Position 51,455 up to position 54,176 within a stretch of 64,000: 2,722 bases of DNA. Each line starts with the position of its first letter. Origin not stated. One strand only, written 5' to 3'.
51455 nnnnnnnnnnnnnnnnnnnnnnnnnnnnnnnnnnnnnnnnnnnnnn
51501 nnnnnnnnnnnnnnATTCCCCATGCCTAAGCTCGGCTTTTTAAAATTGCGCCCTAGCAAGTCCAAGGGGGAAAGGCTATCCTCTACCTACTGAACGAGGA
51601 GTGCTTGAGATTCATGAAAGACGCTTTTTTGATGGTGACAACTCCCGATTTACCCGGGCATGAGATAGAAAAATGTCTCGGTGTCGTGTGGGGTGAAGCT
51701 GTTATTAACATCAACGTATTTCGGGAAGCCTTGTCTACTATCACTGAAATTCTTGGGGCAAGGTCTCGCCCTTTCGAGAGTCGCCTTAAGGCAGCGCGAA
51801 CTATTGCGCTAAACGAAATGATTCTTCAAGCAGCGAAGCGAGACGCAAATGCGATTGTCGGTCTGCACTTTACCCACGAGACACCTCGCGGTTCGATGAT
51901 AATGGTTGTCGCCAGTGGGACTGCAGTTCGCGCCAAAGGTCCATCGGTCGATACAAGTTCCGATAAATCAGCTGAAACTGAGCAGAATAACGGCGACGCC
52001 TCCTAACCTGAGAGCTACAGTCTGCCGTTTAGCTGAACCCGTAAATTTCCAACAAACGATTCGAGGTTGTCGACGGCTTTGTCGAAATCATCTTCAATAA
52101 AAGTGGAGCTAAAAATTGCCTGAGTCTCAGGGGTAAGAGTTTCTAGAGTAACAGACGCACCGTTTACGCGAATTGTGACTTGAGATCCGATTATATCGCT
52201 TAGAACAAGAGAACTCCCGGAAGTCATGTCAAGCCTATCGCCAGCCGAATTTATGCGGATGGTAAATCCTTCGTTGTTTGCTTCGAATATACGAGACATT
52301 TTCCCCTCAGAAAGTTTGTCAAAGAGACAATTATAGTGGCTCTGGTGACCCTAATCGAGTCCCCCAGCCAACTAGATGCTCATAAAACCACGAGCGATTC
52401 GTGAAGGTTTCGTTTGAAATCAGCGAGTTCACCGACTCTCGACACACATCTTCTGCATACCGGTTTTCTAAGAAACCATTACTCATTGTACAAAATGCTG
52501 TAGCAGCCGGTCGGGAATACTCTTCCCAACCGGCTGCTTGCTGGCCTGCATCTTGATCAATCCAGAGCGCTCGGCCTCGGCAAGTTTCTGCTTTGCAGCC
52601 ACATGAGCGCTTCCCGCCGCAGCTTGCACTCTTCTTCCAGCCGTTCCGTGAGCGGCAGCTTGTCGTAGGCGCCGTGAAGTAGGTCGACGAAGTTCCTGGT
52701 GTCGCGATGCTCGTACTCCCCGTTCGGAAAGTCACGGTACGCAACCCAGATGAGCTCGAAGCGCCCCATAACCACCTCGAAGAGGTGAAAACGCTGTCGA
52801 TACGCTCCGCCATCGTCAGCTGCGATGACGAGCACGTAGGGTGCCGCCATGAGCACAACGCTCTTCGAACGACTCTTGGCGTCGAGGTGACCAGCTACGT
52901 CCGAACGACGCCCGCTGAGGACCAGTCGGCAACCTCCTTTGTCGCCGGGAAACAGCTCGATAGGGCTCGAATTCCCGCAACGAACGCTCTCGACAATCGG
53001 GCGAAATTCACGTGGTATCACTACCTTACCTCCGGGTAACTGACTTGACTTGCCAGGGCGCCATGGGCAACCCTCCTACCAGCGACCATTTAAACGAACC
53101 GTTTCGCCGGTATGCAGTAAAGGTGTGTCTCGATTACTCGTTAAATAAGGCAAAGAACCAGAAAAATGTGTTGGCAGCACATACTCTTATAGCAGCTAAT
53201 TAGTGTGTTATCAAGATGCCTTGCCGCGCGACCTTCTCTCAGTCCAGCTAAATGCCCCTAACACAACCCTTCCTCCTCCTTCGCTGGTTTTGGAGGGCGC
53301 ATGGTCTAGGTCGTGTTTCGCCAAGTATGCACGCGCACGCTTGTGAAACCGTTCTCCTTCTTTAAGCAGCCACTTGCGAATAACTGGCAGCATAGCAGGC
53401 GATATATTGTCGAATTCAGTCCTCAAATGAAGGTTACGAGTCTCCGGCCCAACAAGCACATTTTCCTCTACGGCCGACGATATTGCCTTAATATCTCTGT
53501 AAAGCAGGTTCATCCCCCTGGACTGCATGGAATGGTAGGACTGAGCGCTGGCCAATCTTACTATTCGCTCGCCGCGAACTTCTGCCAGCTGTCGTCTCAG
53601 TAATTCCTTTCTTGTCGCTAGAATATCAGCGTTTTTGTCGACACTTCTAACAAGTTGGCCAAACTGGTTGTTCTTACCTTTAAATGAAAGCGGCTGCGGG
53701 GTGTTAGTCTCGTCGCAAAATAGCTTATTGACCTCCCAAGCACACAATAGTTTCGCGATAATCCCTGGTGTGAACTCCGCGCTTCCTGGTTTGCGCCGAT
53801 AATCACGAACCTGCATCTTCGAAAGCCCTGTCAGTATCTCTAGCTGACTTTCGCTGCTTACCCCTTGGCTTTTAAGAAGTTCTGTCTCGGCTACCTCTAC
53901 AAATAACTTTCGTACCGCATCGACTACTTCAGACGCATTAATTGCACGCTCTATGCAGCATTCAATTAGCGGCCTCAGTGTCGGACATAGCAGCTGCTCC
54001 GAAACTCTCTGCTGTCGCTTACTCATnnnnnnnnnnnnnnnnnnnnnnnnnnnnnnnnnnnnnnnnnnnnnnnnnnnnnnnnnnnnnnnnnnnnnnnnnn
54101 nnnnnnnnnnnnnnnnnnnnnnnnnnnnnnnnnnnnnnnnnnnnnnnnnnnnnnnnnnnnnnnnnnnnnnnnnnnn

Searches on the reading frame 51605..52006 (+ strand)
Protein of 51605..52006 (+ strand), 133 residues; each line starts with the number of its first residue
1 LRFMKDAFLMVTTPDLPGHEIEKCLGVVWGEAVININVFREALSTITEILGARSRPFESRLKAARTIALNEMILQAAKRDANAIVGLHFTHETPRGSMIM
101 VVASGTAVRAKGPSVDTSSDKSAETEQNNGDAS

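Call 7: search_protein_families(library=pfam, proteins=[window:51605-52006:+], max_evalue=0.01)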
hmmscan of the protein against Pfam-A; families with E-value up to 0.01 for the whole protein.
window:51605-52006:+ (133 aa): 2 families
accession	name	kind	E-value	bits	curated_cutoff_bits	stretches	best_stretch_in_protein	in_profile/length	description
PF01906.23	YbjQ_1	-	8.6e-29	100.6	23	1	9-109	2-102/103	Putative heavy-metal-binding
PF23025.1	YbjQ_2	-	0.00012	22.8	29.1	1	69-110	61-101/103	C2 domain-containing protein 5, YbjQ-like domain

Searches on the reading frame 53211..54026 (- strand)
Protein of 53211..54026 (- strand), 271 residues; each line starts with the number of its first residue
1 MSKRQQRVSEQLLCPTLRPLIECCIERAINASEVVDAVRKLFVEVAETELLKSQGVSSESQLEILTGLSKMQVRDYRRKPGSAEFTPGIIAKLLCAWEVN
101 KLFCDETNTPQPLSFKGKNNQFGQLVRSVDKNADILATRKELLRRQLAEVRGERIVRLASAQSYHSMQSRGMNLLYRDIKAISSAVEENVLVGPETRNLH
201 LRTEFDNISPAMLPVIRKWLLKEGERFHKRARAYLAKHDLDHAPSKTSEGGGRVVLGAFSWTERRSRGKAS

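Call 7: search_protein_families(library=pfam, proteins=[window:53211-54026:-], max_evalue=0.01)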
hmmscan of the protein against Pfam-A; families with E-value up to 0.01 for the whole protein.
window:53211-54026:- (271 aa): 1 family
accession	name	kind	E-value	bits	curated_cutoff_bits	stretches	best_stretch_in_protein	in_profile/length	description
PF20112.4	DUF6502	-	1.2e-13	51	27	1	16-264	11-264/268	Family of unknown function (DUF6502)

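Call 16: find_homologous_proteins(query=window:53211-54026:-)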
Query window:53211-54026:- (271 aa): 14 proteins with E <= 0.001 among 1829 candidates.
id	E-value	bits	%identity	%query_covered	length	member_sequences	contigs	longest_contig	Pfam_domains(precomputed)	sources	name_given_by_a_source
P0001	2.5e-173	592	100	100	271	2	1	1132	PF20112.5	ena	-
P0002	1.3e-110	387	64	97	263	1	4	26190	PF20112.5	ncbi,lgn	-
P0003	4.0e-47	179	39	92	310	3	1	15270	PF20112.5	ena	-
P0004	1.4e-46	177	37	91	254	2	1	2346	PF20112.5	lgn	-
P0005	4.5e-44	169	37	91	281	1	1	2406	PF20112.5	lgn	-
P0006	7.8e-42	162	36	97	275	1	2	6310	PF20112.5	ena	-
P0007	7.3e-37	145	31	87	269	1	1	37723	PF20112.5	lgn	-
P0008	4.0e-18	84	28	94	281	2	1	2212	PF20112.5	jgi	-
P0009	6.1e-17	80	28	89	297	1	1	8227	PF20112.5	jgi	jgi:hypothetical protein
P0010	1.0e-16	79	28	86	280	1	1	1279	PF20112.5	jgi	jgi:hypothetical protein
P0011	1.4e-16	79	26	89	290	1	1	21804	PF20112.5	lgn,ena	-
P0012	1.4e-16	79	27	89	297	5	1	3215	PF20112.5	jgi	jgi:hypothetical protein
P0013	1.8e-16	78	28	81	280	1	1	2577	PF20112.5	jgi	jgi:Family of unknown function (DUF6502)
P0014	5.6e-16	77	28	89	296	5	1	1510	PF20112.5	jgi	-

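Call 17: find_encoding_contigs(protein=P0003, flank=3000, max_places=3)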
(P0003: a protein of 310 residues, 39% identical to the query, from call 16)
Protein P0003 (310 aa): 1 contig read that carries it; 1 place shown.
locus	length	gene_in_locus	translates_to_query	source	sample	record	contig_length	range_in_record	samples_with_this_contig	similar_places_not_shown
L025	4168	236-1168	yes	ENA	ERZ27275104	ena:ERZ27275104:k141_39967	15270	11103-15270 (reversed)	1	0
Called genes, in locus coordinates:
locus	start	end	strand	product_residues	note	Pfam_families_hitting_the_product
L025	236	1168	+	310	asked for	PF20112:DUF6502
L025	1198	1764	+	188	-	-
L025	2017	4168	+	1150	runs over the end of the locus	PF00289:Biotin_carb_N, PF02786:CPSase_L_D2, PF07478:Dala_Dala_lig_C, PF02785:Biotin_carb_C, PF00682:HMGL-like, PF02436:PYC_OADA, PF00364:Biotin_lipoyl, PF25984:BSH_YknX (weak), +1 more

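Call 18: find_encoding_contigs(protein=P0006, flank=3000, max_places=3)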
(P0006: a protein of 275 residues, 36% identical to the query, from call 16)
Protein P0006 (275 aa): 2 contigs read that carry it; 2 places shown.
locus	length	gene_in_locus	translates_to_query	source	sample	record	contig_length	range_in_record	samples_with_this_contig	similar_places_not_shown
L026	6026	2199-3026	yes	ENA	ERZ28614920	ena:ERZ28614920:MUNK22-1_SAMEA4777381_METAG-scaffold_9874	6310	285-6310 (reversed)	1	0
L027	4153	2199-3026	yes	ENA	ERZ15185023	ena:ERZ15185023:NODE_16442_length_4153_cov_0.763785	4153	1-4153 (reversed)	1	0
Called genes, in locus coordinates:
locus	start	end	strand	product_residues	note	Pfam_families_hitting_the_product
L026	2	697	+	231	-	?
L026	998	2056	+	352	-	PF07555:NAGidase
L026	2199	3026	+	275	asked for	PF20112:DUF6502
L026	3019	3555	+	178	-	-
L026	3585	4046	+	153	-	-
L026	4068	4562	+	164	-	-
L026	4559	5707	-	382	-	PF13458:Peripla_BP_6, PF01094:ANF_receptor (weak)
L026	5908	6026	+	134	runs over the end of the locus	?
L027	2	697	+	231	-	?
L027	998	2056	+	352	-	PF07555:NAGidase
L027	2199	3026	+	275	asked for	PF20112:DUF6502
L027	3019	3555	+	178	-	-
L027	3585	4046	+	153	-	-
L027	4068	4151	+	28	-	?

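Call 19: find_encoding_contigs(protein=P0007, flank=3000, max_places=3)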
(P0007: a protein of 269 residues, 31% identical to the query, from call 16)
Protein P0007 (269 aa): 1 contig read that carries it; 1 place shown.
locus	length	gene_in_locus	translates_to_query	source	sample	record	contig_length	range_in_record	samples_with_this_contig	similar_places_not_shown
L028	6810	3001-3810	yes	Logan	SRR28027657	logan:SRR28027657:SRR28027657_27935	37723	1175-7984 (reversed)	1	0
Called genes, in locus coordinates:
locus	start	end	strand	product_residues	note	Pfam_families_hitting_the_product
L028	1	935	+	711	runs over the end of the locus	-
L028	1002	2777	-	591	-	PF13620:CarboxypepD_reg (faint), PF13715:CarbopepD_reg_2 (faint), PF00404:Dockerin_1 (weak), PF00801:PKD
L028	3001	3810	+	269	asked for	PF20112:DUF6502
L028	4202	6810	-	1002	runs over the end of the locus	PF00989:PAS (weak), PF13426:PAS_9, PF00989:PAS (weak), PF08448:PAS_4, PF10114:PocR, PF00512:HisKA, PF02518:HATPase_c, PF00072:Response_reg, +1 more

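Call 24: find_encoding_contigs(protein=P0002, flank=3000, max_places=6)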
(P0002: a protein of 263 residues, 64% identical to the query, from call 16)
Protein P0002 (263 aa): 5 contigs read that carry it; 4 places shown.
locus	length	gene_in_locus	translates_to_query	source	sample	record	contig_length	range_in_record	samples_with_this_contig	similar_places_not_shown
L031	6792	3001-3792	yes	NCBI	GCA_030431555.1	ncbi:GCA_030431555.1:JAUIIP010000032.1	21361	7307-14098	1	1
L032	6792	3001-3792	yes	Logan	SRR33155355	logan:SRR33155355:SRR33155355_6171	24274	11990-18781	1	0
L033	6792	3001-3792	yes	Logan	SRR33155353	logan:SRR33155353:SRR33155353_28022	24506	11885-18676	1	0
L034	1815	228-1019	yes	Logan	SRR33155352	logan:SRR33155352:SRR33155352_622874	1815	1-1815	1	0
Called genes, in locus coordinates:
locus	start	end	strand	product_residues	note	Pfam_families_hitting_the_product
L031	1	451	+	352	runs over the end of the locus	PF01636:APH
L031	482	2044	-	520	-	PF00884:Sulfatase (weak)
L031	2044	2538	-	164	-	PF19671:DUF6174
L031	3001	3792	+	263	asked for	PF20112:DUF6502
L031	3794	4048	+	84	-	PF04964:Flp_Fap (weak)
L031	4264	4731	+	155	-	-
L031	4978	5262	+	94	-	-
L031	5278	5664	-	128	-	PF01906:YbjQ_1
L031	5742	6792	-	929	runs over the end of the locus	PF00012:HSP70, PF12531:DUF3731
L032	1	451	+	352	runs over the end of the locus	PF01636:APH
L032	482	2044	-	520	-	PF00884:Sulfatase (weak)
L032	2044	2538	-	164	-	PF19671:DUF6174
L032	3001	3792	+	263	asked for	PF20112:DUF6502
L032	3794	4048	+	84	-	PF04964:Flp_Fap (weak)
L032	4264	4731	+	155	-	-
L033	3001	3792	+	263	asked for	PF20112:DUF6502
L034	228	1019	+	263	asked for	PF20112:DUF6502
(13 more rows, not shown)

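Call 25: find_encoding_contigs(protein=P0004, flank=3000, max_places=3)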
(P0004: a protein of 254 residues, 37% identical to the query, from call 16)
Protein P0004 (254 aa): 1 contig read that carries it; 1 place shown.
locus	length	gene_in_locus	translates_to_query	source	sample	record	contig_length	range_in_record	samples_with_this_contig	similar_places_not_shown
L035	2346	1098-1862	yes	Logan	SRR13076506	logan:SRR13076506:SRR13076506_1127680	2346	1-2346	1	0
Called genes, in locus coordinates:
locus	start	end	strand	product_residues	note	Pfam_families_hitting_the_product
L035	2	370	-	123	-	?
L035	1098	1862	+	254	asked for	PF20112:DUF6502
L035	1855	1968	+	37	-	-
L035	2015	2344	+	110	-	?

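Call 26: find_encoding_contigs(protein=P0005, flank=3000, max_places=3)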
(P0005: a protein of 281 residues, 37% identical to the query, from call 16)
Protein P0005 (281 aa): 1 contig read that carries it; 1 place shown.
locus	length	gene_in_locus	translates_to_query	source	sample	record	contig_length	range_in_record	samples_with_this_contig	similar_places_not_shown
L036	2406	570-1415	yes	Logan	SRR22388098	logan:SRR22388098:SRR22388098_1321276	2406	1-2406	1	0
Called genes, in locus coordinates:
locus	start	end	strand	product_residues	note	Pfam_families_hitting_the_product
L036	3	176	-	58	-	?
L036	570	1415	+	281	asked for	PF20112:DUF6502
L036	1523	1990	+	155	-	-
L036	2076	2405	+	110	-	?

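Call 39: search_solved_structures(query=A3, max_evalue=1)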
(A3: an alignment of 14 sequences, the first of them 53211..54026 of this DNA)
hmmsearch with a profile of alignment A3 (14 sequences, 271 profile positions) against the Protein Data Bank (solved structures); distinct sequences matched with E-value up to 1: 0.

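Call 42: predict_structure(alignment_id=A3)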
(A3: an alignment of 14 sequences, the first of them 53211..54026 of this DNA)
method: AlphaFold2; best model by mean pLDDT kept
length: 271 residues; sequences in the alignment: 14
mean_pLDDT: 74.3   pTM: 0.58
mean pLDDT of the five models: 74.3, 72.3, 68.7, 67.4, 66.5
residues with pLDDT >= 90: 42; 70-90: 134; 50-70: 70; < 50: 25
segments of 3 or more residues with pLDDT < 50: 82-85, 196-200, 260-271
pLDDT, mean of each block of 10 residues (from residue 1): 60 79 78 84 87 83 89 80 58 89 90 90 93 90 89 90 67 66 62 49 61 74 78 75 56 55 39 32
secondary structure, 60 per line:
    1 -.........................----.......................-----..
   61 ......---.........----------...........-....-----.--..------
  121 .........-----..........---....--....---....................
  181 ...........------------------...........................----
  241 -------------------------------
elements in order: H2-26 H31-53 H59-66 H70-78 H89-99 H121-129 H135-144 E148-151 E154-157 H161-191 H210-236

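Call 46: fold_search(model_id=the predicted structure, library=pdb)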
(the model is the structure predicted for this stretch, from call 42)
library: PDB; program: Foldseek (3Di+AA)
matches with E <= 10: 555; with E <= 0.001: 0
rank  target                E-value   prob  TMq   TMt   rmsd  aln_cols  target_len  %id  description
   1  3w6j_F                3.8e-01  0.30  0.17  0.25  15.2       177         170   11  Crystal structure of ScpAB core complex (released 2013-04-24)
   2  2uwm_B                4.0e-01  0.51  0.18  0.23  13.1       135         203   10  C-TERMINAL DOMAIN(WH2-WH4) OF ELONGATION FACTOR SELB IN COMPLEX WITH SECIS RNA (released 2007-05-08)
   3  1bja_A                4.3e-01  0.63  0.19  0.45   9.0       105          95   15  ACTIVATION DOMAIN OF THE PHAGE T4 TRANSCRIPTION FACTOR MOTA (released 1998-11-04)
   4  2uwm_A                4.3e-01  0.51  0.19  0.24  13.1       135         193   10  C-TERMINAL DOMAIN(WH2-WH4) OF ELONGATION FACTOR SELB IN COMPLEX WITH SECIS RNA (released 2007-05-08)
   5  6k4y_M                4.5e-01  0.38  0.19  0.24  18.0       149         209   17  CryoEM structure of sigma appropriation complex (released 2019-08-07)
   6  3w6j_C                4.8e-01  0.30  0.17  0.26  14.3       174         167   11  Crystal structure of ScpAB core complex (released 2013-04-24)
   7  3eco_A                7.9e-01  0.25  0.19  0.34  15.8       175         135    8  Crystal structure of MepR, a transcription regulator of the Staphylococcus aureus multidrug efflux pump MepA (released 2009-02-10)
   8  9rw7_D                7.9e-01  0.18  0.19  0.13  11.6       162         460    9  Egalitarian-BicD in complex with bcdSLV of bicoid mRNA (Structure A) (released 2026-03-25)
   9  4i09_A                9.9e-01  0.23  0.18  0.23  14.7       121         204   16  structure of the mutant Catabolite gene activator protein V132L (released 2013-10-30)
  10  8ppl_I6               9.9e-01  0.14  0.16  0.13  17.4       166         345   10  MERS-CoV Nsp1 bound to the human 43S pre-initiation complex (released 2023-10-18)
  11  8xte_A                9.9e-01  0.14  0.20  0.15  16.4       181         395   14  Crystal structure of methyltransferase MpaG' in complex with SAH and FDHMP (released 2024-08-28)
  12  2qz8_A                9.9e-01  0.13  0.12  0.22  13.0       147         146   18  Crystal structure of Mycobacterium tuberculosis Leucine response regulatory protein (LrpA) (released 2007-11-06)
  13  3qpt                  1.0e+00  0.21  0.18  0.34  17.6       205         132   11  Crystal structure of the Salmonella transcriptional regulator SlyA (released 2011-05-04)
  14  7few_A                1.0e+00  0.20  0.17  0.22  15.2       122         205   17  Pseudomonas aeruginosa Virulence Factor Regulator with cAMP ligand and auranofin gold analogues (released 2022-07-27)
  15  6dt4_A                1.0e+00  0.18  0.17  0.21  14.8       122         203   13  1.8 Angstrom Resolution Crystal Structure of cAMP-Regulatory Protein from Yersinia pestis in Complex with cAMP (released 2018-06-27)
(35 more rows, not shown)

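Call 75: search_protein_families(library=pfam, alignment_id=A3, max_evalue=1)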
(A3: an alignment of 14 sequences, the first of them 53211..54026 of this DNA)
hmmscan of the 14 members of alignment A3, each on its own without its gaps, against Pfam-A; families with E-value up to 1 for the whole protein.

A. member 1, window:53211-54026:- (271 aa): 2 families
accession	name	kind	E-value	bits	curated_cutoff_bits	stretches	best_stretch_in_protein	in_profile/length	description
PF20112.4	DUF6502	-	1.2e-13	51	27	1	16-264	11-264/268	Family of unknown function (DUF6502)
PF15134.11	CEP15-like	-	0.019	15.3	27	1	122-207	5-89/110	Centrosomal protein 15-like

B. families by the number of members that match (of 14 scanned): 6 families
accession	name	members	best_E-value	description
PF20112.4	DUF6502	14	7.6e-51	Family of unknown function (DUF6502)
PF15134.11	CEP15-like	1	0.019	Centrosomal protein 15-like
PF04382.18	SAB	1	0.024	SAB domain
PF03096.20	Ndr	1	0.12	Ndr family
PF06884.16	DUF1264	1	0.14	Protein of unknown function (DUF1264)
PF16078.10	2-oxogl_dehyd_N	1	0.18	2-oxoglutarate dehydrogenase N-terminus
